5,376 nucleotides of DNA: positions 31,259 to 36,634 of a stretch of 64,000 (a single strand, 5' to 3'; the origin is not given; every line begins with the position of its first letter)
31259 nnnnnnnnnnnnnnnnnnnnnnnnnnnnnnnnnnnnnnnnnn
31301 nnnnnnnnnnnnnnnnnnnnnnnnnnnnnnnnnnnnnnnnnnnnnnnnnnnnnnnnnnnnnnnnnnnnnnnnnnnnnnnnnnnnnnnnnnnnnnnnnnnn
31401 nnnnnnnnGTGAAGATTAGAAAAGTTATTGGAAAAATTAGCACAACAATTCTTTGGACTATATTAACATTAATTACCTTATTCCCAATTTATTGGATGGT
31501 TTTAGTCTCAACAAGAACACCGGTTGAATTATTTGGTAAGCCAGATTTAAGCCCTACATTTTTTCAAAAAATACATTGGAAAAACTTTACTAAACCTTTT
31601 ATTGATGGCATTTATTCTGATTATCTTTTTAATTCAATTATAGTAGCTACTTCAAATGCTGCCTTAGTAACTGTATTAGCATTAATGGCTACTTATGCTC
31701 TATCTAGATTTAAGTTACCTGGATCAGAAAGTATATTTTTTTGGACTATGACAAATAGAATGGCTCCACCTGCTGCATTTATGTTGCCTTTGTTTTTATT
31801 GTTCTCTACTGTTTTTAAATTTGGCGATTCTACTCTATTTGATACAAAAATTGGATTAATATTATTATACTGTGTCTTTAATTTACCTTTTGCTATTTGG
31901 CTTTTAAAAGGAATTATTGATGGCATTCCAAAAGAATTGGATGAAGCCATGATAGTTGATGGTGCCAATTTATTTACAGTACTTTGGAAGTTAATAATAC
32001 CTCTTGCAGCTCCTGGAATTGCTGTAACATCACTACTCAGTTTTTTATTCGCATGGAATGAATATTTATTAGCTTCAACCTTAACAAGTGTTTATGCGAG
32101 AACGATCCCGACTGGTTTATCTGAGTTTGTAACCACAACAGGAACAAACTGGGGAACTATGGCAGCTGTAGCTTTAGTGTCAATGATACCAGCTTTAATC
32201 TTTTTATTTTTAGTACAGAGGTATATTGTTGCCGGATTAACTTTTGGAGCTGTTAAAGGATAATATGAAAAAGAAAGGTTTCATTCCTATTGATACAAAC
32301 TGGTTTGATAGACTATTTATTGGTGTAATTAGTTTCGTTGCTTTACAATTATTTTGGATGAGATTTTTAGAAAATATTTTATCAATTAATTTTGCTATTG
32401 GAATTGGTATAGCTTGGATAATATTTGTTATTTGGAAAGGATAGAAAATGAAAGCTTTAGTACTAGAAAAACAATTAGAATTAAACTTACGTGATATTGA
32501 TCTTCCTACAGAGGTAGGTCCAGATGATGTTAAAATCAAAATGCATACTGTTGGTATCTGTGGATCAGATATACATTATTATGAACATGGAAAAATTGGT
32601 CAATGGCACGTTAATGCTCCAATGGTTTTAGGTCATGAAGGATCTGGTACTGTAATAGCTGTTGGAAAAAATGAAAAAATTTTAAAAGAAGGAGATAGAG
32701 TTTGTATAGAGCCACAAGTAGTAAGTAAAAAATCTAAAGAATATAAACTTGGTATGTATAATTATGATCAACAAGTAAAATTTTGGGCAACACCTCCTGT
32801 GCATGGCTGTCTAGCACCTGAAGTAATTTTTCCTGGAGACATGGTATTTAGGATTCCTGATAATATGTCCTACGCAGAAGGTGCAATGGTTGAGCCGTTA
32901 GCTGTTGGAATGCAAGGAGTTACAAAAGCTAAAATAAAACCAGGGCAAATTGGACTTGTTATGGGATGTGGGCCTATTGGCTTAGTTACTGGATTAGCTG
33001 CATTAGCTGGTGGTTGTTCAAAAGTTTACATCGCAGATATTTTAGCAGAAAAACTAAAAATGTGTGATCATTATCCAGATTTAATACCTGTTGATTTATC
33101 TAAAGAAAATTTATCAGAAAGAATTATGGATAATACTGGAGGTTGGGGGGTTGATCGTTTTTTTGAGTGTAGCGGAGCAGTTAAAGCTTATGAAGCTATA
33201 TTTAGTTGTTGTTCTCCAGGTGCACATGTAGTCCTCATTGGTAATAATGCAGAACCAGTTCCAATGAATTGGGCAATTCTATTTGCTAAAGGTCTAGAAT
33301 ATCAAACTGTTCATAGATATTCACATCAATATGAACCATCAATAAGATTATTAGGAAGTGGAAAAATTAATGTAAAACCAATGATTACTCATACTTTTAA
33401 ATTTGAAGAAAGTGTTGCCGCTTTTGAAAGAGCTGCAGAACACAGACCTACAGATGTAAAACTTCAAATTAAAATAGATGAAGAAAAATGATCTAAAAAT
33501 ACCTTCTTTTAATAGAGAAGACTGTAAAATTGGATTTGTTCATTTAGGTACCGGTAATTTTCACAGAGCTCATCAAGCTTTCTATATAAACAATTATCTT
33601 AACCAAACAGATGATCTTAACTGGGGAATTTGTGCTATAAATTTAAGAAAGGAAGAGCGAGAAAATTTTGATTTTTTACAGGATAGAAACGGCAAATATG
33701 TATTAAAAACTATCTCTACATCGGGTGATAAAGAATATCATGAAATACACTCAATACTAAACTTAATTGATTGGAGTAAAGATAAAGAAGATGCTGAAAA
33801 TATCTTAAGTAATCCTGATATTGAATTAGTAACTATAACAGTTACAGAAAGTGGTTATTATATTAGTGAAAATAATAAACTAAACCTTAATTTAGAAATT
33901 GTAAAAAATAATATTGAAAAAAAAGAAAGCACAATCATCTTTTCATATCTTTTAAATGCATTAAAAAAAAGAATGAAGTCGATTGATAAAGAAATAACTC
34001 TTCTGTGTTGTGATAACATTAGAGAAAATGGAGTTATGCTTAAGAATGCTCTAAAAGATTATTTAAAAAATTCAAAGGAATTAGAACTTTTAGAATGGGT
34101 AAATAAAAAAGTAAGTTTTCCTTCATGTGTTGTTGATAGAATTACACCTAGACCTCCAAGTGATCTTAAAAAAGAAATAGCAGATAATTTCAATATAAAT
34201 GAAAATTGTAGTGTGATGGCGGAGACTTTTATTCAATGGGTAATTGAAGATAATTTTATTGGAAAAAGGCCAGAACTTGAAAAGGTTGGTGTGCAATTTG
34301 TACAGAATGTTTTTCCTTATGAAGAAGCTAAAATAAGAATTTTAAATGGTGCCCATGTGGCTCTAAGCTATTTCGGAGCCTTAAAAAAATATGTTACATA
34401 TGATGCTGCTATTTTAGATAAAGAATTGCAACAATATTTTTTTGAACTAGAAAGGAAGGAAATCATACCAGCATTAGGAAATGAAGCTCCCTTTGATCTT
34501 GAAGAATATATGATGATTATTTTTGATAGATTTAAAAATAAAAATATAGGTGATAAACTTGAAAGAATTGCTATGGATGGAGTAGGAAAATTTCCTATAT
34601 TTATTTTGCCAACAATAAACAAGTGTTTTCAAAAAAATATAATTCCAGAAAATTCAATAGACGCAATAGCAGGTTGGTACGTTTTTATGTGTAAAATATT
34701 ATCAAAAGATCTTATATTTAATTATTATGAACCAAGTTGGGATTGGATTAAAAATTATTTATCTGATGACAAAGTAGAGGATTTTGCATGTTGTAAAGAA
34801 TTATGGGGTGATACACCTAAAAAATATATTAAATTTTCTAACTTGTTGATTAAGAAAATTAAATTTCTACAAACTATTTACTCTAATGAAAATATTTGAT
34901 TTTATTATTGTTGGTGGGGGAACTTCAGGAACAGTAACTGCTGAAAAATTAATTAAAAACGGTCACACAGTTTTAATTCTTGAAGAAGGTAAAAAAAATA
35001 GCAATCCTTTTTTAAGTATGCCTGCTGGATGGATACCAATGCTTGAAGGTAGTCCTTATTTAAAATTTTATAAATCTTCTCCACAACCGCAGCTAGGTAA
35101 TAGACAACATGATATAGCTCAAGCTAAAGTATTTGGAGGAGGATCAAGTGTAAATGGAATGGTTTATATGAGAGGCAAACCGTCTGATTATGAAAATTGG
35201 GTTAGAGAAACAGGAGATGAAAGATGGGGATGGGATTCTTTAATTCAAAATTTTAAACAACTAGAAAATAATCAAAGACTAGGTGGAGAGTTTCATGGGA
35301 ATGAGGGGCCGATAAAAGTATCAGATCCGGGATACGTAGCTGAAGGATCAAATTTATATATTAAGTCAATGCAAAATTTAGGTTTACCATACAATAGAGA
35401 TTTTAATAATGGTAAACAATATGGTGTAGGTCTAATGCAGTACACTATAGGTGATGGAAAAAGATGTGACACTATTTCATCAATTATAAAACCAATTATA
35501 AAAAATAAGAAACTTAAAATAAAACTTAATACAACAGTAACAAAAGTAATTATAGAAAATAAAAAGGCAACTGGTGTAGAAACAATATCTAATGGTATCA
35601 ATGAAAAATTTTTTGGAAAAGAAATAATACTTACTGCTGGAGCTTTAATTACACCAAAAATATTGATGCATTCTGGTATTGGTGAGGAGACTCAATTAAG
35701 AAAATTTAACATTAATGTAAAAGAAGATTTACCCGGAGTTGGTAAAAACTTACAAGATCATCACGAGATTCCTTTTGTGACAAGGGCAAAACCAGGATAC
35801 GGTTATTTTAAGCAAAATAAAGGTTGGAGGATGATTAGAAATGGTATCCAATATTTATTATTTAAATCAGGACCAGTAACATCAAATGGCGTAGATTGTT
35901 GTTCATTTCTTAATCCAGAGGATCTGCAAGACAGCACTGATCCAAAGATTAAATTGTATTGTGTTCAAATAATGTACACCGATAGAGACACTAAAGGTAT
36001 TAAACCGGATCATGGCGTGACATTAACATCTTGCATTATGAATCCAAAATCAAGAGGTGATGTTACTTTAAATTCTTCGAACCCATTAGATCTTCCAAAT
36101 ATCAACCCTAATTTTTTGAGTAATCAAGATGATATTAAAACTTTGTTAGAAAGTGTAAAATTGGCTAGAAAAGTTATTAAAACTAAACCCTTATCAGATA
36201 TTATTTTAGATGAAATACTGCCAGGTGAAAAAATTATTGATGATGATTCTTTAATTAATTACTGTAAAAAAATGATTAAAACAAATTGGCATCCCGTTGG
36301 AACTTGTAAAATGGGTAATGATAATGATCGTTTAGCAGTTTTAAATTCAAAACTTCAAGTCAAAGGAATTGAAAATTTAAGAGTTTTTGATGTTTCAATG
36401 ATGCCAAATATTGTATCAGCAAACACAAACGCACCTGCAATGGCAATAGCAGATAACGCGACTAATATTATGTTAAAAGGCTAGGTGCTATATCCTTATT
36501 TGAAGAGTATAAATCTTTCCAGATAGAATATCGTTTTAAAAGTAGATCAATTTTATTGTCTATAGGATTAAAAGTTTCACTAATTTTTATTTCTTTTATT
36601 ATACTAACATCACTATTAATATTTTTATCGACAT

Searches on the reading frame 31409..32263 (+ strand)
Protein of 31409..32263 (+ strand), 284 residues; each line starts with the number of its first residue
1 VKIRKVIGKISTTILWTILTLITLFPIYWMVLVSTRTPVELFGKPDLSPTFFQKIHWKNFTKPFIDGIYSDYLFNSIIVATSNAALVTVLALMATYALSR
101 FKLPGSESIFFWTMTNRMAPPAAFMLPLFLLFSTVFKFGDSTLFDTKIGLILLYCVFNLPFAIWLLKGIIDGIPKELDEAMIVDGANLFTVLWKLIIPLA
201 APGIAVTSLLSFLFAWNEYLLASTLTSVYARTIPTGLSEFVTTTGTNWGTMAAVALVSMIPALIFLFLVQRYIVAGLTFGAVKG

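Call 67: search_protein_families(library=pfam, proteins=[window:31409-32263:+], max_evalue=0.00001)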
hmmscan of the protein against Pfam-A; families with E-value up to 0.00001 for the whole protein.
window:31409-32263:+ (284 aa): 1 family
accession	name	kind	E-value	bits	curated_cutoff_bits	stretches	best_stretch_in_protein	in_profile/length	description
PF00528.27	BPD_transp_1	-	8.5e-19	68.4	26.4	1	91-275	5-180/184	Binding-protein-dependent transport system inner membrane component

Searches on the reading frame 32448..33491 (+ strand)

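Call 67: search_protein_families(library=pfam, proteins=[window:32448-33491:+], max_evalue=0.00001)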
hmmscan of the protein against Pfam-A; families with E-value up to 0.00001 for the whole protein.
window:32448-33491:+ (347 aa): 3 families
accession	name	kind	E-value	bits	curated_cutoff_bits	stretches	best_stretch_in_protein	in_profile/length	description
PF08240.17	ADH_N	-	9.7e-24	84.1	23.5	1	24-138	1-104/104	Alcohol dehydrogenase GroES-like domain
PF00107.32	ADH_zinc_N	-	3.4e-17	63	31.8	1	176-302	1-127/129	Zinc-binding dehydrogenase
PF13602.12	ADH_zinc_N_2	-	6.8e-07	30.7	27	1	227-333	16-127/134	Zinc-binding dehydrogenase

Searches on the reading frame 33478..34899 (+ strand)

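Call 67: search_protein_families(library=pfam, proteins=[window:33478-34899:+], max_evalue=0.00001)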
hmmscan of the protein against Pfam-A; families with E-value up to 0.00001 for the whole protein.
window:33478-34899:+ (473 aa): 2 families
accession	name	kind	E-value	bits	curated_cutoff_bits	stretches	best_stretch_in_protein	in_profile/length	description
PF01232.29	Mannitol_dh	-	1.8e-39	136.3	27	1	20-269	3-199/199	Mannitol dehydrogenase Rossmann domain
PF08125.19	Mannitol_dh_C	-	3.7e-29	102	30.7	1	277-425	1-149/190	Mannitol dehydrogenase C-terminal domain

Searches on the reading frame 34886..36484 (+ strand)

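Call 67: search_protein_families(library=pfam, proteins=[window:34886-36484:+], max_evalue=0.00001)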
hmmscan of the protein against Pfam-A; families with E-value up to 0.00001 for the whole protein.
window:34886-36484:+ (532 aa): 3 families
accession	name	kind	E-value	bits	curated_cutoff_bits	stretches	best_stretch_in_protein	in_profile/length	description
PF00732.25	GMC_oxred_N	-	3.9e-42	144.9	23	1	4-293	1-217/218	GMC oxidoreductase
PF05199.19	GMC_oxred_C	-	1.3e-37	129.9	24.6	1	387-522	1-139/139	GMC oxidoreductase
PF03486.20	HI0933_like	-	3.4e-07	30.4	50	0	5-40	2-37/244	HI0933-like protein Rossmann domain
